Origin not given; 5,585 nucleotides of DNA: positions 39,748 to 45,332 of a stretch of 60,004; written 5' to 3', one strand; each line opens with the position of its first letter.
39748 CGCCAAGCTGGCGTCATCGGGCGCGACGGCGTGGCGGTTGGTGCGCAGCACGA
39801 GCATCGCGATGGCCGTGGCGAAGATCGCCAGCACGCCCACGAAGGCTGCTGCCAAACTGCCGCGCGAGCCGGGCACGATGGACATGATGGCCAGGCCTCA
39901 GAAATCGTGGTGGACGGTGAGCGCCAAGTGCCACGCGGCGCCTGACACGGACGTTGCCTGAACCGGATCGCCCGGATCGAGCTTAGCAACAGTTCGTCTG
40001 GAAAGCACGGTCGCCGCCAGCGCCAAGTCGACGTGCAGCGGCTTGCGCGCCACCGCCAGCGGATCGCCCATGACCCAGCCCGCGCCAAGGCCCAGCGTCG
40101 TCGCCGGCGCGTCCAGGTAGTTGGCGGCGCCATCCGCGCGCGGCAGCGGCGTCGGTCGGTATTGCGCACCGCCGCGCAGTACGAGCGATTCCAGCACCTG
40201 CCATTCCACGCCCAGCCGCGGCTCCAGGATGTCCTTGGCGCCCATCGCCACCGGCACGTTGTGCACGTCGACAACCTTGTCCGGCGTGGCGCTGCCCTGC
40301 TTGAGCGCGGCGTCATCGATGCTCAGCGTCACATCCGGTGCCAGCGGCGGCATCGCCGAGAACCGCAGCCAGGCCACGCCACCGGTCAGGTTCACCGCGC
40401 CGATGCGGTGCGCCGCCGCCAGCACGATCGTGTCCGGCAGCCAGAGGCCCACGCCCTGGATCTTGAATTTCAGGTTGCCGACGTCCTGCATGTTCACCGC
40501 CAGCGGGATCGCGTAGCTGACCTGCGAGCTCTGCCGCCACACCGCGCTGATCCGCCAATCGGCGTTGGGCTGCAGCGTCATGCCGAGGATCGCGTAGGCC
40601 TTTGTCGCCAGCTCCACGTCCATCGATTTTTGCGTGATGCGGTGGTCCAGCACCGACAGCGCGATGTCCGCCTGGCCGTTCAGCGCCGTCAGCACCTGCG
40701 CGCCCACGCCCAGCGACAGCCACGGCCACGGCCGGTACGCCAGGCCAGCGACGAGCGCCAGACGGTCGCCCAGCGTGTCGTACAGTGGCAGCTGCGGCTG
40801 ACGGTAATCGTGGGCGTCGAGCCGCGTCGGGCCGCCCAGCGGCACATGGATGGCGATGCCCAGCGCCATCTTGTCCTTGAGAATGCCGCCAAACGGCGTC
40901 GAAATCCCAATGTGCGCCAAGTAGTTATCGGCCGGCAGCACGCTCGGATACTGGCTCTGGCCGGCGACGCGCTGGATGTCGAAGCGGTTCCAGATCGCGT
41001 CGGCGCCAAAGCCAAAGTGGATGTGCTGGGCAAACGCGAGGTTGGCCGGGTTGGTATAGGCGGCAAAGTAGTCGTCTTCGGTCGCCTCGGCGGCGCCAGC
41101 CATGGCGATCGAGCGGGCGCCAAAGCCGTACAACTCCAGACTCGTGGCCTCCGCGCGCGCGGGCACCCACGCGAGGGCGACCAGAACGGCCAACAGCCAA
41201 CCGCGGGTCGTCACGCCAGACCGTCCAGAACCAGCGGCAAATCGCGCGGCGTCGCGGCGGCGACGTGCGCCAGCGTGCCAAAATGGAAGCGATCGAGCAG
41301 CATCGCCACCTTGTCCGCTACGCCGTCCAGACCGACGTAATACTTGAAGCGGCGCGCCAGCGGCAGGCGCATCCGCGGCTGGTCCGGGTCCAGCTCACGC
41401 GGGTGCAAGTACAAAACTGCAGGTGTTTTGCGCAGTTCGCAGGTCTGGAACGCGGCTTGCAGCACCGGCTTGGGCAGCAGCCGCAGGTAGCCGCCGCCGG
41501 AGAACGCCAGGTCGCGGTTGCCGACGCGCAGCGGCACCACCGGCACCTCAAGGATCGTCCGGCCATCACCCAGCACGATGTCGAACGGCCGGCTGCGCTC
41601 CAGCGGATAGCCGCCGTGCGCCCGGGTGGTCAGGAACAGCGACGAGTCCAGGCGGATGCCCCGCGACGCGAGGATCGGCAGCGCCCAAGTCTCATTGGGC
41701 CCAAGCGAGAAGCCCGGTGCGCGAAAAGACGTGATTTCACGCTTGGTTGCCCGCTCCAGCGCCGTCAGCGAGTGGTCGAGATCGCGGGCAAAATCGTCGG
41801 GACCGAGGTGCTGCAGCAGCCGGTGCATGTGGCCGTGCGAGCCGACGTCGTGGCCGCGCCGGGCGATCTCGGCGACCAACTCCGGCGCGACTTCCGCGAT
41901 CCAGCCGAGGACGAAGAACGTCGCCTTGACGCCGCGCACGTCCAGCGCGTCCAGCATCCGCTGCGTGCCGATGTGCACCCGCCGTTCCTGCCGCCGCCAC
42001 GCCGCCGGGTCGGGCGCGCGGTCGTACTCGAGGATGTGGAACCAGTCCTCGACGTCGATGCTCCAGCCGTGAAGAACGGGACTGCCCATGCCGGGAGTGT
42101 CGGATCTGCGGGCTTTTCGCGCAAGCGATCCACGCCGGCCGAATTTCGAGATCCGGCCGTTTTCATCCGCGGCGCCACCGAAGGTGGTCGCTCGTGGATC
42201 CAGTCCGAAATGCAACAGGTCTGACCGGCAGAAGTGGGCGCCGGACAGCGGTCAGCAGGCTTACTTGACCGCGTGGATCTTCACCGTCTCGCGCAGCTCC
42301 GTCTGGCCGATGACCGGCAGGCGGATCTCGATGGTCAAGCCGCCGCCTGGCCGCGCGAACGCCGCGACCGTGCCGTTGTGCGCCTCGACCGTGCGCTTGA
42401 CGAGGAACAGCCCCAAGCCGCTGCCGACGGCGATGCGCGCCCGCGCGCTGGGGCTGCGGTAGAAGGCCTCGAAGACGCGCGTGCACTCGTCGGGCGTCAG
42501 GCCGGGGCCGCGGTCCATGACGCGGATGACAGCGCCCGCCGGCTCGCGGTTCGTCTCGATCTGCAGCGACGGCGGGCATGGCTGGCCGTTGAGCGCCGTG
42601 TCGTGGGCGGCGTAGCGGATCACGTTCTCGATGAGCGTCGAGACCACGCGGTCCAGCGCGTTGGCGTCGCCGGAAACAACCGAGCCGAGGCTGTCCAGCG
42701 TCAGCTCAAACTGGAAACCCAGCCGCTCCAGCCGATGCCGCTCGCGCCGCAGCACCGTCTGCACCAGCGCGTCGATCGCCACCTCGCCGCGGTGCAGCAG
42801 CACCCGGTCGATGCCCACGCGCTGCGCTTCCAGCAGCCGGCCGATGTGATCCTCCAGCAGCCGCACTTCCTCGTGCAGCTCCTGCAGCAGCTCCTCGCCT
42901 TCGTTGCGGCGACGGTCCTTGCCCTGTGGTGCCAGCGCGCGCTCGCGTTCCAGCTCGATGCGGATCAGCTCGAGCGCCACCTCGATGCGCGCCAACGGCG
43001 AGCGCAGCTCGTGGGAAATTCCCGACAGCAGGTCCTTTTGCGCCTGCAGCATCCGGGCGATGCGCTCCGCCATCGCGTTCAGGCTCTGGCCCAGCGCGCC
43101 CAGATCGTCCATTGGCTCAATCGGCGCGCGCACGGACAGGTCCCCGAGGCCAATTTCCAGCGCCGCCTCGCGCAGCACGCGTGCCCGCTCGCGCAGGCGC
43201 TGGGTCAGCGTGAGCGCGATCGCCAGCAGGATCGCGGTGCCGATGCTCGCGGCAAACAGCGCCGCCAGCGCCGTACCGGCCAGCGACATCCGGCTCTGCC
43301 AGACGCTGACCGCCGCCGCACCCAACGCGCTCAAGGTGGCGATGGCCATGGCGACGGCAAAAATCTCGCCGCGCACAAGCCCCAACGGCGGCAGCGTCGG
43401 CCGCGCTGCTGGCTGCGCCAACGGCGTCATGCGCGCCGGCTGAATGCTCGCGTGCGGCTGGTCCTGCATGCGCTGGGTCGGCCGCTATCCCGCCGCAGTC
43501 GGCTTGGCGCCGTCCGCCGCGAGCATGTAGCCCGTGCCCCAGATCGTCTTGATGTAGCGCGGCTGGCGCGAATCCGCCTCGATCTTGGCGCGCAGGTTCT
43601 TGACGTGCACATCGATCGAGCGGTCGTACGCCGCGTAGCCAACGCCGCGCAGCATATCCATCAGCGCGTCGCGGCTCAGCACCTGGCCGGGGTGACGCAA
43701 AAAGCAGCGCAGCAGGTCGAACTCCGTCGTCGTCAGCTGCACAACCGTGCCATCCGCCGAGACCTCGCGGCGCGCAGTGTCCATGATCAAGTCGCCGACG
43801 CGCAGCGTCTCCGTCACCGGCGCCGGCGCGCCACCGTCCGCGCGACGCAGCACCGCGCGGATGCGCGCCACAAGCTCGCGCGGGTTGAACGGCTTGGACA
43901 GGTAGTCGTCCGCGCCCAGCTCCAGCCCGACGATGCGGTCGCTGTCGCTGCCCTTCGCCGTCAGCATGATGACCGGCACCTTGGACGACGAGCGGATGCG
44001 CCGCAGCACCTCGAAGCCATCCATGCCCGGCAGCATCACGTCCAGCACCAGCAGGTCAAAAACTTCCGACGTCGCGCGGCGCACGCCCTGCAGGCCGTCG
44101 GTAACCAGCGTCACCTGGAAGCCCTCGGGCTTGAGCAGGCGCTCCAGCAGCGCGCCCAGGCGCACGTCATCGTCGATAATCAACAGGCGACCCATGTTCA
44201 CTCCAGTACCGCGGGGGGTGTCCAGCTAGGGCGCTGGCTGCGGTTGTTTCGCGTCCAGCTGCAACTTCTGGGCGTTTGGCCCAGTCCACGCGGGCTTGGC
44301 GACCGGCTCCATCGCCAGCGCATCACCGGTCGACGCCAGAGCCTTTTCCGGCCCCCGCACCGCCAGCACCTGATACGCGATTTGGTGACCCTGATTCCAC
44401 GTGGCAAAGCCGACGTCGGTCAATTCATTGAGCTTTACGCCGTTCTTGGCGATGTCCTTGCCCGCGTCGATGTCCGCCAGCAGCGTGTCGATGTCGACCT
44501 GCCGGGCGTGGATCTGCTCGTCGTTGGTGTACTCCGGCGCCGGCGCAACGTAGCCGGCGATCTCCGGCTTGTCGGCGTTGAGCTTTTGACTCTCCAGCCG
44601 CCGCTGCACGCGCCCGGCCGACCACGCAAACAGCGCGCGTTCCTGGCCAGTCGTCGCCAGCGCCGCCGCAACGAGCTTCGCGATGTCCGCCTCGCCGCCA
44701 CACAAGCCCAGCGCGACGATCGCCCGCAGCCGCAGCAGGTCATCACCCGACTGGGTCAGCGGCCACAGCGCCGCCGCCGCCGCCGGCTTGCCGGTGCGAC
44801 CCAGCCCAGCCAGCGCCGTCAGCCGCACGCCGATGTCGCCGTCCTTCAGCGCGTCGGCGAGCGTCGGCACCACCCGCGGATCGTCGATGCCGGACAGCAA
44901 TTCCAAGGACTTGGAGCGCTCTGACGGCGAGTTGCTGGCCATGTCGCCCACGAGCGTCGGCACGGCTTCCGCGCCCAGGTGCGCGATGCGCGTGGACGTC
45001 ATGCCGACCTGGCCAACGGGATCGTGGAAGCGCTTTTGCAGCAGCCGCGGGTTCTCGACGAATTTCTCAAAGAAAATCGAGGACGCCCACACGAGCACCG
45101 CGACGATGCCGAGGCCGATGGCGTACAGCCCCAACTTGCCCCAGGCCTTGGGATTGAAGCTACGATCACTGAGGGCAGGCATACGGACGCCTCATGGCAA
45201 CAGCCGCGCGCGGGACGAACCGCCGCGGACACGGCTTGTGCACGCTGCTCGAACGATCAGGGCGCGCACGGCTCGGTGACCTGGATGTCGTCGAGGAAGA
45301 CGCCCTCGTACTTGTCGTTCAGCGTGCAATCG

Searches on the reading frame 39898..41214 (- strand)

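Call 48: search_protein_families(library=pfam, proteins=[window:39898-41214:-], max_evalue=0.001)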
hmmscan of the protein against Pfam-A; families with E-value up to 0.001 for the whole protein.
window:39898-41214:- (438 aa): 1 family
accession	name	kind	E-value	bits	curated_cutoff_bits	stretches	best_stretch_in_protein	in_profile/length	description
PF03349.22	Toluene_X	-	6.7e-17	61.5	29.7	1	21-438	8-421/421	Outer membrane protein transport protein (OMPP1/FadL/TodX)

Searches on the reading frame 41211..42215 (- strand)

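Call 48: search_protein_families(library=pfam, proteins=[window:41211-42215:-], max_evalue=0.001)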
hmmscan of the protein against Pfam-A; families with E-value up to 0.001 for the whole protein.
window:41211-42215:- (334 aa): 2 families
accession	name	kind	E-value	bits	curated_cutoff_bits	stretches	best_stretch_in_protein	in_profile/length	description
PF11959.13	DUF3473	-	5.4e-32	110.9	29.6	1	191-318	1-128/130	Domain of unknown function (DUF3473)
PF01522.26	Polysacc_deac_1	-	5.8e-19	68.7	23.1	1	84-169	21-106/124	Polysaccharide deacetylase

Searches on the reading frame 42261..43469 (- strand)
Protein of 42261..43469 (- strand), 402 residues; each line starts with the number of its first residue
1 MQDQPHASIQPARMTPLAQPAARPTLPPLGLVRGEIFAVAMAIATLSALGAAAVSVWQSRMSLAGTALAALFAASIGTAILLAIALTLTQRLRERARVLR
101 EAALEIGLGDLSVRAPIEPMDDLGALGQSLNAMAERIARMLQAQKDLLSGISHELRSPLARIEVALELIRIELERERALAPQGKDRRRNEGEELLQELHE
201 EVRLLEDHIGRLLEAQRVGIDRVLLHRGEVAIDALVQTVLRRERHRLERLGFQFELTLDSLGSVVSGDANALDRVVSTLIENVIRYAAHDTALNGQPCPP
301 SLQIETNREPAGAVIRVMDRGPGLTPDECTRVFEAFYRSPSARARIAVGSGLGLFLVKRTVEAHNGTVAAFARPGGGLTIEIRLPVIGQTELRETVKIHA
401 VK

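Call 48: search_protein_families(library=pfam, proteins=[window:42261-43469:-], max_evalue=0.001)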
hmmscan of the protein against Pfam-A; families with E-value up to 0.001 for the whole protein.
window:42261-43469:- (402 aa): 3 families
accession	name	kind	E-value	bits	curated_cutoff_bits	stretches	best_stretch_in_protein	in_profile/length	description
PF02518.31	HATPase_c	-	9.5e-21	74.8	26.4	1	267-386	1-109/111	Histidine kinase-, DNA gyrase B-, and HSP90-like ATPase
PF00512.31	HisKA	-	6.9e-08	32.9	26.9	1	144-217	2-62/66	His Kinase A (phospho-acceptor) domain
PF00672.30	HAMP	-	8.5e-08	32.8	25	1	91-137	5-51/53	HAMP domain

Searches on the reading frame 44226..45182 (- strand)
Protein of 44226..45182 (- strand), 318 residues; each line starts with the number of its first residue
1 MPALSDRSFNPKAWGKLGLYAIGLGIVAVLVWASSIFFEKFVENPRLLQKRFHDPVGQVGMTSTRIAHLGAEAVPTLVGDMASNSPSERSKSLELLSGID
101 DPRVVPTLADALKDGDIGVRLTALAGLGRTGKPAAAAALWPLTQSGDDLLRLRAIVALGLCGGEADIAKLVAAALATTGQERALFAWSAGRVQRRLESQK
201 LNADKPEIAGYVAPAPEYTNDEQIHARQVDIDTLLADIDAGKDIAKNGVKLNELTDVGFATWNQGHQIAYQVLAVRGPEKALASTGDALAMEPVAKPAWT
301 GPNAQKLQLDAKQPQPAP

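Call 48: search_protein_families(library=pfam, proteins=[window:44226-45182:-], max_evalue=0.001)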
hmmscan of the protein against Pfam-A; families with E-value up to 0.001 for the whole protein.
window:44226-45182:- (318 aa): 1 family
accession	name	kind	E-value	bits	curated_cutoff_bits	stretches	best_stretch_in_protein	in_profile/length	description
PF13646.12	HEAT_2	-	7.7e-17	61.8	27.7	2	82-159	10-88/88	HEAT repeats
